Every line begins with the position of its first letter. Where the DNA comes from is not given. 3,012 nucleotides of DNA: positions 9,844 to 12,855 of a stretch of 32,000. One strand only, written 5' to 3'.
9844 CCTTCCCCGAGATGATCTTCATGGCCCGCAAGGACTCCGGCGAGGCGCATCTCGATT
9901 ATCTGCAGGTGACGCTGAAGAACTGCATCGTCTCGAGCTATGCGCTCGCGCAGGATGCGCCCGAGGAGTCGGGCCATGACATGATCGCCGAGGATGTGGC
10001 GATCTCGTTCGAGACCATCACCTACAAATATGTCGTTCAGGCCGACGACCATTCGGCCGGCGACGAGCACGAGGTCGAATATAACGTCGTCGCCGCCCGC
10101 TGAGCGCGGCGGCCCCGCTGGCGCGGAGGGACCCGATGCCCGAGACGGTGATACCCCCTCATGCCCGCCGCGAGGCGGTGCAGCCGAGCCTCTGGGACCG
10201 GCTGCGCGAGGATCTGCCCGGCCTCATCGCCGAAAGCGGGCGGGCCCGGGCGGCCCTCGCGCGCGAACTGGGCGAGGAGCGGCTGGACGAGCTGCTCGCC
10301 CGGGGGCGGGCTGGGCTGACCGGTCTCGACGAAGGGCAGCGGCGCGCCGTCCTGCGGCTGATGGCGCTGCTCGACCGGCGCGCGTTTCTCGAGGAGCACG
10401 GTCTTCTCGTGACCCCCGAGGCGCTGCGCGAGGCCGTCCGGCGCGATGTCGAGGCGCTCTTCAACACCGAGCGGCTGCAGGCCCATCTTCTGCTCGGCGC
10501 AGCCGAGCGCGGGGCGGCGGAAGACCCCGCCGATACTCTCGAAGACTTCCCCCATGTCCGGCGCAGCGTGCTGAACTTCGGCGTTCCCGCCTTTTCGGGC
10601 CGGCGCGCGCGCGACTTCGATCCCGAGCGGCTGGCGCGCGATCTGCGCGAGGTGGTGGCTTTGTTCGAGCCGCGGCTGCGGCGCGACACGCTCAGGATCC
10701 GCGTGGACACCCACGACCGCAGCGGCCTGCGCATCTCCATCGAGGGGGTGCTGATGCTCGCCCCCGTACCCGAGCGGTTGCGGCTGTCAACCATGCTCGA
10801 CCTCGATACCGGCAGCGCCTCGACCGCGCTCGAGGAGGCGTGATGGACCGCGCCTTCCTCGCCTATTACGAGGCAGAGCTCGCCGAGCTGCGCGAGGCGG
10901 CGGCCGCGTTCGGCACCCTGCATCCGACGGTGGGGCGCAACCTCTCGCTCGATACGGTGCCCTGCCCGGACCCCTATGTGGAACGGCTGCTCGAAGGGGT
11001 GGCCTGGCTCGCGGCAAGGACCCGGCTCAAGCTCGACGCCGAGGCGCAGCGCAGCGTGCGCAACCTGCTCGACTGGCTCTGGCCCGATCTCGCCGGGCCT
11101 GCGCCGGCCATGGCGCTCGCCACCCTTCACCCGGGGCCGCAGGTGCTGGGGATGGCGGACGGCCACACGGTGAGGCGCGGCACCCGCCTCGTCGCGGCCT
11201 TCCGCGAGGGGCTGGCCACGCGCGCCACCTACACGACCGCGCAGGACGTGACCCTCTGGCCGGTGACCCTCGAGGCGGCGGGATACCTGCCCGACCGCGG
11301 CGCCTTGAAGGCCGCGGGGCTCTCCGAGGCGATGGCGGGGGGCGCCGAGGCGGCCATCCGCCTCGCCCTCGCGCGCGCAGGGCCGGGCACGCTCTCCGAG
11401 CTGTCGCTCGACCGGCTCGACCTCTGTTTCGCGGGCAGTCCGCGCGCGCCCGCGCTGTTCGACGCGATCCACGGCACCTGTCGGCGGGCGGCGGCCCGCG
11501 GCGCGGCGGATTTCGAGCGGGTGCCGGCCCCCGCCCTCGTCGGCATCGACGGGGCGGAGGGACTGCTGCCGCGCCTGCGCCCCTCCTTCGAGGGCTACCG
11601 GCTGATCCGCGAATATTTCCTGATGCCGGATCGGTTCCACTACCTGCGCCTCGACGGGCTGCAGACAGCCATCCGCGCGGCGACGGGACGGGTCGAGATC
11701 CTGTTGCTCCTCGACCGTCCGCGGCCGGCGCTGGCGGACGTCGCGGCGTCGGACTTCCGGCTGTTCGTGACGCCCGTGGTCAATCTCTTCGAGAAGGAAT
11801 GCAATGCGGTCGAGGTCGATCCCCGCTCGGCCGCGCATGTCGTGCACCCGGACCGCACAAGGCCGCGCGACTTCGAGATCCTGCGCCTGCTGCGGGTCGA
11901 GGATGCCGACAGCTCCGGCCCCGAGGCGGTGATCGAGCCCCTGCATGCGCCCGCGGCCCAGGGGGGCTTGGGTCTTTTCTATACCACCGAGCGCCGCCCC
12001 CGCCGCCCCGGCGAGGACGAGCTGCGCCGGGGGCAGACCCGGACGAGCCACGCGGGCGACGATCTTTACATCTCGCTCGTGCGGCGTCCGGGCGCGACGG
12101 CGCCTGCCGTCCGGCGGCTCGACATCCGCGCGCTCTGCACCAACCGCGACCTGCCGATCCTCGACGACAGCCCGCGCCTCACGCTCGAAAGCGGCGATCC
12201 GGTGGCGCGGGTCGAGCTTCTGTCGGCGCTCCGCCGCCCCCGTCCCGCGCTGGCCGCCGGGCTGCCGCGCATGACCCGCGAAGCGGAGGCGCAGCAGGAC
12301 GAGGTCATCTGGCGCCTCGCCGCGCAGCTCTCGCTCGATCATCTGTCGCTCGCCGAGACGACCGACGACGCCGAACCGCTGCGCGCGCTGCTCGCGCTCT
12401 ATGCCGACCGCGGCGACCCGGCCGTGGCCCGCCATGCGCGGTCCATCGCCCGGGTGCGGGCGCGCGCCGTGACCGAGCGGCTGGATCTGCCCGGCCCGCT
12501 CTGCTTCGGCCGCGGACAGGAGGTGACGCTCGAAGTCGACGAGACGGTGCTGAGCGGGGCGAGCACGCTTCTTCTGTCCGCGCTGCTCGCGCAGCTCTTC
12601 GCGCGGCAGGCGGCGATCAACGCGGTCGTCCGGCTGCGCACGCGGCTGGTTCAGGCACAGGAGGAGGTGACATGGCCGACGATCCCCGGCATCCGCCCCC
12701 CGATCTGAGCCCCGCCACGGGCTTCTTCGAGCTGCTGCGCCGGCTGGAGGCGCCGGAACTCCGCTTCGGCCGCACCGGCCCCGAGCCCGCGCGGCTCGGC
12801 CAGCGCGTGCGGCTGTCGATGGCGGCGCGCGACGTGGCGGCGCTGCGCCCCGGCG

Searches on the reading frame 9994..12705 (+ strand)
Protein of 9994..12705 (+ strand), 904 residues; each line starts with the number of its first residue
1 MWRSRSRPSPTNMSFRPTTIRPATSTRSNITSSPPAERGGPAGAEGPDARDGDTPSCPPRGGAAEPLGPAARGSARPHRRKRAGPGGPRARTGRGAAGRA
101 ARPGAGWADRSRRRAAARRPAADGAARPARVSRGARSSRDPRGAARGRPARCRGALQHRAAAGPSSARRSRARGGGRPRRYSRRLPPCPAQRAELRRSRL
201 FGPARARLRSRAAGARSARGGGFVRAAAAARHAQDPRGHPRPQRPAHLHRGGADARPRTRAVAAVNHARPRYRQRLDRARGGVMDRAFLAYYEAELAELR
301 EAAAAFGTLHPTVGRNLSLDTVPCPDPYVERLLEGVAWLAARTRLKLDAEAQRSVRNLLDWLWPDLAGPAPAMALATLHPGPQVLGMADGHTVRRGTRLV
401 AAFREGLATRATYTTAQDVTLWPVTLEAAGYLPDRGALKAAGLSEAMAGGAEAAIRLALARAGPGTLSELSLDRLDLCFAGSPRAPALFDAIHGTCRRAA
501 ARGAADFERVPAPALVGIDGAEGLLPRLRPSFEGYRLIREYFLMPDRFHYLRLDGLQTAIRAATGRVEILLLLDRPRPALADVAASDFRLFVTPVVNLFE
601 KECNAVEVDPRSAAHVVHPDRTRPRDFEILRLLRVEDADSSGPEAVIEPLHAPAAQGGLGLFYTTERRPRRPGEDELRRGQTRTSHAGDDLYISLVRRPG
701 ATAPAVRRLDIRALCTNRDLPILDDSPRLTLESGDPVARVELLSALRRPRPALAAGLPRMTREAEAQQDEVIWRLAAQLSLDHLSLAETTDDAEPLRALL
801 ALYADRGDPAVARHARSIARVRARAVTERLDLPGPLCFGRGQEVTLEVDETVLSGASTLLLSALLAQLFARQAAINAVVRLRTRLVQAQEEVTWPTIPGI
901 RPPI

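Call 16: search_protein_families(library=pfam, proteins=[window:9994-12705:+], max_evalue=0.001)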
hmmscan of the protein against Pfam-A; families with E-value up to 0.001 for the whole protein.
window:9994-12705:+ (904 aa): 1 family
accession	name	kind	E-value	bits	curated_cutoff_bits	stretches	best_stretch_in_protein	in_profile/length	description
PF05947.17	T6SS_TssF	-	4.4e-165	551.1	25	1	284-901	1-608/608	Type VI secretion system, TssF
